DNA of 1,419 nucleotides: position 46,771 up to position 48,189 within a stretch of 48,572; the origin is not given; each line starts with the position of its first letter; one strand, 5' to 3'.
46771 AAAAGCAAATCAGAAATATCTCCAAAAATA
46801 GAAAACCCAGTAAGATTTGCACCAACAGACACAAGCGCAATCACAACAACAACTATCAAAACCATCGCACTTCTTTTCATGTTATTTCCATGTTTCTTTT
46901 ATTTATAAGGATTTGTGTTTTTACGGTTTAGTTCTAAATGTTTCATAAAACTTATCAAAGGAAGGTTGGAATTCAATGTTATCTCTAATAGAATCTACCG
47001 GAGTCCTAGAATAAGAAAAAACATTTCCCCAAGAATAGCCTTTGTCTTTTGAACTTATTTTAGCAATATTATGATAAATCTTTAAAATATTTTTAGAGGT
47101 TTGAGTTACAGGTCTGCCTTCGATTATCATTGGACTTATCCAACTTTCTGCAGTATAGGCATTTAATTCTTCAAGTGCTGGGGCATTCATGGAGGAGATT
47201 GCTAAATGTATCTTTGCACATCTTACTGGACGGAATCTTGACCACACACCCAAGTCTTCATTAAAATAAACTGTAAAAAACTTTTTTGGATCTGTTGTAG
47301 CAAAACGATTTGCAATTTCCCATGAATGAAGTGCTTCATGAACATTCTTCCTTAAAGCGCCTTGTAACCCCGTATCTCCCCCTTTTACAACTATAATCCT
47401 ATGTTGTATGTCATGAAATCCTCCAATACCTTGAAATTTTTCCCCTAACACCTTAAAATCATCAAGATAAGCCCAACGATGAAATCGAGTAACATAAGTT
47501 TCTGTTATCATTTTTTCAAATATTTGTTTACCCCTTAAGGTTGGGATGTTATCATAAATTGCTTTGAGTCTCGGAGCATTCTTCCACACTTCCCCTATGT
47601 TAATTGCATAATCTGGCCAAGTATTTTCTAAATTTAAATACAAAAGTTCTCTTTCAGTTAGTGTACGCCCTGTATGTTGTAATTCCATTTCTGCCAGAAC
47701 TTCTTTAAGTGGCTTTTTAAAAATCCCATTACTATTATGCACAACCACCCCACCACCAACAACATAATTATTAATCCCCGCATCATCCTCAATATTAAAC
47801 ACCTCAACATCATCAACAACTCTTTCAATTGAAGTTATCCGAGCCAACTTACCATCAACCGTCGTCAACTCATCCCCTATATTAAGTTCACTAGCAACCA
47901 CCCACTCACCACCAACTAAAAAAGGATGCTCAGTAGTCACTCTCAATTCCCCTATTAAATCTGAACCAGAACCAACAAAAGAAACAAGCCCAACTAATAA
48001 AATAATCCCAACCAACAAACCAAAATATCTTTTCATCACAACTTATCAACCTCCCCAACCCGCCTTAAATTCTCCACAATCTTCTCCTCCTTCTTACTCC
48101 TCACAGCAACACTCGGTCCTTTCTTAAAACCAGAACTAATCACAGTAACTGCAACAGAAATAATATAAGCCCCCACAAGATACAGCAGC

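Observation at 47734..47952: Sharp composition switch exactly at the HN|S junction, plus a 79-nt identical run shared by two cassettes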

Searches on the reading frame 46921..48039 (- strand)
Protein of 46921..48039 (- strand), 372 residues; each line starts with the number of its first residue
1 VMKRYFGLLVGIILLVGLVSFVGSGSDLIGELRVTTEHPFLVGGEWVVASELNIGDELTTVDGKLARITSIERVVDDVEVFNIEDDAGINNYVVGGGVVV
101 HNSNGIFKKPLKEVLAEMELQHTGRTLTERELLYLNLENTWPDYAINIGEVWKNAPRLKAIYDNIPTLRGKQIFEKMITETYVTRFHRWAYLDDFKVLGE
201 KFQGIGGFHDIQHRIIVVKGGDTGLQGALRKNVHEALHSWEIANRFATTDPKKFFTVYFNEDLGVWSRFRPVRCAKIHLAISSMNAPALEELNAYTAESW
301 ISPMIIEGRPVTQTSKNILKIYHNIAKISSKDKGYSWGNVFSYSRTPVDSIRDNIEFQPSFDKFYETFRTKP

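Call 9: search_protein_families(library=pfam, proteins=[window:46921-48039:-], max_evalue=0.1)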
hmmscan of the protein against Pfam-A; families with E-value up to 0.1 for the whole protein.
window:46921-48039:- (372 aa): 2 families
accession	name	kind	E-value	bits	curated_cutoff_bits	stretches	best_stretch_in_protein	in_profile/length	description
PF07591.16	PT-HINT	-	6.5e-06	26.9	27.7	1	32-103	61-137/137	Pretoxin HINT domain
PF14890.11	Intein_splicing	-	0.0029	17.9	35.8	0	31-59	60-93/155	Intein splicing domain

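Call 81: search_protein_families(library=ncbifam, proteins=[window:46921-48039:-], max_evalue=0.01)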
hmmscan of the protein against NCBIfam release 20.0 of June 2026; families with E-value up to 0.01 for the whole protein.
window:46921-48039:- (372 aa): 0 families

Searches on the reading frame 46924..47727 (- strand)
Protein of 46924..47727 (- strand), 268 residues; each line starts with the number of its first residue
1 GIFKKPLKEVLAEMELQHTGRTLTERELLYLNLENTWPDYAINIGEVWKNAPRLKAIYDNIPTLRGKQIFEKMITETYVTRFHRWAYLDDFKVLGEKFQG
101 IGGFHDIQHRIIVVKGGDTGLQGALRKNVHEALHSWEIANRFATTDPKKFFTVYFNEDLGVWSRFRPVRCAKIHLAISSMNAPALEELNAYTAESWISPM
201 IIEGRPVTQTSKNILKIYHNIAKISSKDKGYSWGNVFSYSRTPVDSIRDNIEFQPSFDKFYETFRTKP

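Call 67: search_solved_structures(query=window:46924-47727:-, max_evalue=5)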
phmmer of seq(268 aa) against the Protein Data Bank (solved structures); distinct sequences matched with E-value up to 5: 0.

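Call 69: find_homologous_proteins(query=window:46924-47727:-, max_evalue=0.01)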
Query seq(268 aa) (268 aa): 1 proteins with E <= 0.01 among 181 candidates.
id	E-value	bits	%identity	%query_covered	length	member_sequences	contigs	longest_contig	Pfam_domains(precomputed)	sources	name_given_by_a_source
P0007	2.0e-181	619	100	100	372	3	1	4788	PF07591.16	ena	-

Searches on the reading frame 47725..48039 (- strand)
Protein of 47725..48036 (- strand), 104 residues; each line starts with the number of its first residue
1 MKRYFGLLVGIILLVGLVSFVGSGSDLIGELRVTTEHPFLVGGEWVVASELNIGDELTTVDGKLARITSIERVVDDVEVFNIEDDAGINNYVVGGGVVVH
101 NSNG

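Call 28: find_homologous_proteins(query=window:47725-48036:-, max_evalue=0.001)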
Query seq(104 aa) (104 aa): 3 proteins with E <= 0.001 among 11 candidates.
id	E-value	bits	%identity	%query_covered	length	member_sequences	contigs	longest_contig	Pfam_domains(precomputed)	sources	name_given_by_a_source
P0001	2.6e-37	145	85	85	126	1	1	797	-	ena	-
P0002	1.3e-15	75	46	76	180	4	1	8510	PF07591.16,PF14890.12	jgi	-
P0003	5.4e-14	70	44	99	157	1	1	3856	PF07591.16,PF14890.12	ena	-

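Call 30: find_encoding_contigs(protein=P0002, flank=10000)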
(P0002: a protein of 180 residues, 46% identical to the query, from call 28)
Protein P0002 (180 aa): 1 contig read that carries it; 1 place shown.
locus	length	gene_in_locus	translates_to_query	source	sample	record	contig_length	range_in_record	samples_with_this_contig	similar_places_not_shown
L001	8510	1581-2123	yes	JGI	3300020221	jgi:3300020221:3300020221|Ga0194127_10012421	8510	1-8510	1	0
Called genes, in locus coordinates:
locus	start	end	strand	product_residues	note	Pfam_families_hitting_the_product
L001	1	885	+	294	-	?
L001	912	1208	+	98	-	PF13396:PLDc_N (weak)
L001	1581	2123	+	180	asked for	PF07591:PT-HINT, PF14890:Intein_splicing (faint)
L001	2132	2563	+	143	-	-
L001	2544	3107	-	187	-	-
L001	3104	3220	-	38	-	-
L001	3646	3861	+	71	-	PF09656:PGPGW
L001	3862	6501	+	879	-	PF00690:Cation_ATPase_N, PF00122:E1-E2_ATPase, PF00702:Hydrolase, PF13246:Cation_ATPase, PF08282:Hydrolase_3 (faint), PF00689:Cation_ATPase_C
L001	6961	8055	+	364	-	PF01841:Transglut_core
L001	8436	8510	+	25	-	?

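Call 31: find_encoding_contigs(protein=P0003, flank=10000)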
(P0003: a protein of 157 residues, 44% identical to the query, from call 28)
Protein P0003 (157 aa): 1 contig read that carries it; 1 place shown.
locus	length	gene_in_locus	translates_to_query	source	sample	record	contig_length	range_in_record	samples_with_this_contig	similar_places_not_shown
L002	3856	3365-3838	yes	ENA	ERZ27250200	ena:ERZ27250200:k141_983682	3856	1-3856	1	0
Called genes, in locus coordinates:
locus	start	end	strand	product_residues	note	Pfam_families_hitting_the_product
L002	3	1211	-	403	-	?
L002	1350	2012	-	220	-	-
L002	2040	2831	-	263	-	PF13537:GATase_7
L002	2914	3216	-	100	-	-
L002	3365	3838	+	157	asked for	PF07591:PT-HINT, PF14890:Intein_splicing (faint)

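Call 38: find_related_loci(query=A2, collection=genome_contigs, flank=10000)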
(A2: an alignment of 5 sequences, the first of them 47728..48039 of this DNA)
Query A2 (104 aa) in genome_contigs; peptide patterns used: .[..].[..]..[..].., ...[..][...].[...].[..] (x = any residue, [..] = any of these).
334 stretches matched a pattern; 12 encode a relative of the query (tblastn E <= 1e-3); 11 distinct loci.
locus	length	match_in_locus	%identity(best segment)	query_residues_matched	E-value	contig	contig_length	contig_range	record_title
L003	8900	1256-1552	44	1-104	3e-26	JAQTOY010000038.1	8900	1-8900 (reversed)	MAG: Candidatus Nanoarchaeia archaeon isolate STB_103 NODE_21364_length_8900_cov_3.735666_Sandtown_B, whole genome shotg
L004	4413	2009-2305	50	1-104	3e-25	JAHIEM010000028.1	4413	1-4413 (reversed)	MAG: Nanoarchaeota archaeon isolate KR11_0.1_MetaG.mb.19 KR11_0.1_MetaG.mb.19_k141_173710, whole genome shotgun sequence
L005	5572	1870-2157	53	2-103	2e-24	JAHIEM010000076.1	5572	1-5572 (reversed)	MAG: Nanoarchaeota archaeon isolate KR11_0.1_MetaG.mb.19 KR11_0.1_MetaG.mb.19_k141_602040, whole genome shotgun sequence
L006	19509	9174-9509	45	1-104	8e-23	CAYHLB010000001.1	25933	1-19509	MAG TPA_asm: Candidatus Woesearchaeota archaeon isolate ERP119705_co13_510 genome assembly, contig: NODE_2309_length_259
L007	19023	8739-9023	50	2-104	7e-22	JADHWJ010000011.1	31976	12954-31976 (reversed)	MAG: Candidatus Aenigmatarchaeota archaeon isolate BS750m-G24 BS-750m-C1622, whole genome shotgun sequence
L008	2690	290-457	59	31-84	1e-18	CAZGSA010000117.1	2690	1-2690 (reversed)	MAG TPA_asm: Candidatus Woesearchaeota archaeon isolate SRP178699_co1_132 genome assembly, contig: NODE_63323_length_269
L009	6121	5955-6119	47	1-62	1e-11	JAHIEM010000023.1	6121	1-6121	MAG: Nanoarchaeota archaeon isolate KR11_0.1_MetaG.mb.19 KR11_0.1_MetaG.mb.19_k141_140025, whole genome shotgun sequence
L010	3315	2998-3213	36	30-98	5e-8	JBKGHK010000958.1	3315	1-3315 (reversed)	Pyxidicoccus sp. 3LFB2 NODE_958_length_3315_cov_84.078221, whole genome shotgun sequence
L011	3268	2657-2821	38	30-83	2e-7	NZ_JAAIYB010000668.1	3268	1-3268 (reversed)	Myxococcus vastator strain AM301 NODE_668_length_3268_cov_8.74721, whole genome shotgun sequence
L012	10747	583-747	36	30-83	3e-7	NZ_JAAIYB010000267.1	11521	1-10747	Myxococcus vastator strain AM301 NODE_267_length_11521_cov_9.33939, whole genome shotgun sequence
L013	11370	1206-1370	36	30-83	1e-6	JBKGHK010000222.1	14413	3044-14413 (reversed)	Pyxidicoccus sp. 3LFB2 NODE_222_length_14413_cov_62.179412, whole genome shotgun sequence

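Call 43: search_protein_representatives(alignment_id=A2)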
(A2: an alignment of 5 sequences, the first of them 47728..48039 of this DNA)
Query: 5 sequences, 104 profile positions. Proteins with E-value up to 0.001 (for the whole library): 11271; up to 1e-10: 804; up to 1e-30: 36. The best 150 are listed.
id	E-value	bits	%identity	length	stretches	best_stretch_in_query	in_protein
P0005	5.4e-48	177.8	-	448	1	1-104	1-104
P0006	3.3e-46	172.0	-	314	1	1-104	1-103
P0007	1.3e-45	170.1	-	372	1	1-104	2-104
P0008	3.1e-45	168.9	-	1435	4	21-102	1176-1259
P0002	1.3e-41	157.2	-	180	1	1-104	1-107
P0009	1.5e-40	153.8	-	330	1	1-104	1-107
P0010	9.4e-40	151.3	-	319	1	1-104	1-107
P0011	2.1e-38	146.9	-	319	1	1-103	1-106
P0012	5.8e-38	145.5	-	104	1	1-97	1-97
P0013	6.4e-36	139.0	-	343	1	1-97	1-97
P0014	3.1e-35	136.7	-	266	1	2-103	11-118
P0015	3.8e-35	136.5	-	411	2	1-75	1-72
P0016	1.2e-34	134.8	-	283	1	1-104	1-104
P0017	1.4e-34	134.6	-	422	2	1-97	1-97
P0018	1.7e-34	134.4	-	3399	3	30-102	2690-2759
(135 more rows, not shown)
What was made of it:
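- These features are conserved across archaeal phyla at about 50% identity (calls 38, 43), which implies selection on the expressed protein.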

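Call 66: search_protein_families(library=pfam, alignment_id=A3, max_evalue=0.001)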
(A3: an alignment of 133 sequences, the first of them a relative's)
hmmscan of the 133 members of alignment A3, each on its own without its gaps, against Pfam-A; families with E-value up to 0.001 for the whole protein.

A. member 1, P0007 (372 aa): 1 family
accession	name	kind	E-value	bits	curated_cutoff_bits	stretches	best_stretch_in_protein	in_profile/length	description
PF07591.16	PT-HINT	-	6.5e-06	26.9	27.7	1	32-103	61-137/137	Pretoxin HINT domain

B. families by the number of members that match (of 133 scanned): 23 families
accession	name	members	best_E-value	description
PF07591.16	PT-HINT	133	1.5e-48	Pretoxin HINT domain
PF14890.11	Intein_splicing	92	4.2e-30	Intein splicing domain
PF14623.11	Vint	7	2.6e-08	Hint-domain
PF01079.26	Hint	6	2.8e-20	Hint module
PF08517.17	AXH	4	3.6e-14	Ataxin-1 and HBP1 module (AXH)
PF05203.21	Hom_end_hint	3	1.4e-09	Hom_end-associated Hint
PF24390.1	PRTase-CE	3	1.3e-06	PRTase-CE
PF13403.11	Hint_2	2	2.2e-20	Hint domain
PF02661.23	Fic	2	2.5e-12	Fic/DOC family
PF01841.26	Transglut_core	2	5e-07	Transglutaminase-like superfamily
PF05394.16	AvrB_AvrC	2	1.3e-06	Avirulence protein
PF04280.21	Tim44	1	7e-12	Tim44-like domain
PF22923.1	KIF2A-like_1st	1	2.4e-09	Kinesin-like protein KIF2A-like, N-terminal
PF22596.2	Scabin-like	1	4.9e-05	Scabin-like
PF23038.1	KOW6_SPT51-2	1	7e-05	Transcription elongation factor SPT5 homolog 1/2, KOW6 domain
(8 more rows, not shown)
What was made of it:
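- All are effector-like: Fic, AvrB, a Scabin-type ADP-ribosyltransferase, lethal-factor protease, transglutaminase and PRTase-CE (call 66).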

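Call 70: find_encoding_contigs(protein=P0007, flank=10000)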
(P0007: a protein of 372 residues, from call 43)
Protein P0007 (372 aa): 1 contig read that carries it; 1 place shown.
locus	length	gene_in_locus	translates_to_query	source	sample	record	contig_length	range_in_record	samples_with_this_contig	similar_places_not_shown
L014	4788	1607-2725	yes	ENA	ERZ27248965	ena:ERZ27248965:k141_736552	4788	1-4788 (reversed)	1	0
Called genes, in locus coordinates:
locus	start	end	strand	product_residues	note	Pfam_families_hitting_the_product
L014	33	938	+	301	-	PF00009:GTP_EFTU, PF16897:MMR_HSR1_Xtn (weak), PF09173:eIF2_C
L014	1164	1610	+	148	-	-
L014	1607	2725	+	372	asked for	PF07591:PT-HINT (weak)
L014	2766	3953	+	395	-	PF00404:Dockerin_1 (weak)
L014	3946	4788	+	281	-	?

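Call 71: find_encoding_contigs(protein=P0006, flank=10000)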
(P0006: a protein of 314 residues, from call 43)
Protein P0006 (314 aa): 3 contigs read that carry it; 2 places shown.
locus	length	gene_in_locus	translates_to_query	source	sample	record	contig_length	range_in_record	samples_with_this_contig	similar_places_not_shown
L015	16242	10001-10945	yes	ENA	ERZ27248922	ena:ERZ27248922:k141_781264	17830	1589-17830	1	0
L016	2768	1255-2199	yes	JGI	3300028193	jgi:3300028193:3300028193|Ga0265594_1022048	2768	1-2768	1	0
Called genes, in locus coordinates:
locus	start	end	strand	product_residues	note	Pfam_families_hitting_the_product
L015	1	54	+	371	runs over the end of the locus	PF07591:PT-HINT (weak)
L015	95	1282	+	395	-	PF00404:Dockerin_1 (weak)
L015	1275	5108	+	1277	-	PF05203:Hom_end_hint (weak)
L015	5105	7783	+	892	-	-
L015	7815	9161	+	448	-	PF07591:PT-HINT (weak)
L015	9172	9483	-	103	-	-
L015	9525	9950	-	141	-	-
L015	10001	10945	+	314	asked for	PF07591:PT-HINT (weak)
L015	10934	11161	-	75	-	-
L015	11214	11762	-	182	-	-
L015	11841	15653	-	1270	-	PF00521:DNA_topoisoIV, PF14890:Intein_splicing, PF14527:LAGLIDADG_WhiA (faint), PF14528:LAGLIDADG_3, PF00521:DNA_topoisoIV, PF03989:DNA_gyraseA_C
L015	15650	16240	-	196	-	?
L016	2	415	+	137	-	?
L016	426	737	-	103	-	-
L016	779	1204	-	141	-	-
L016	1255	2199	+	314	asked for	PF07591:PT-HINT (weak)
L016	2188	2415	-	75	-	-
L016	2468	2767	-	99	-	?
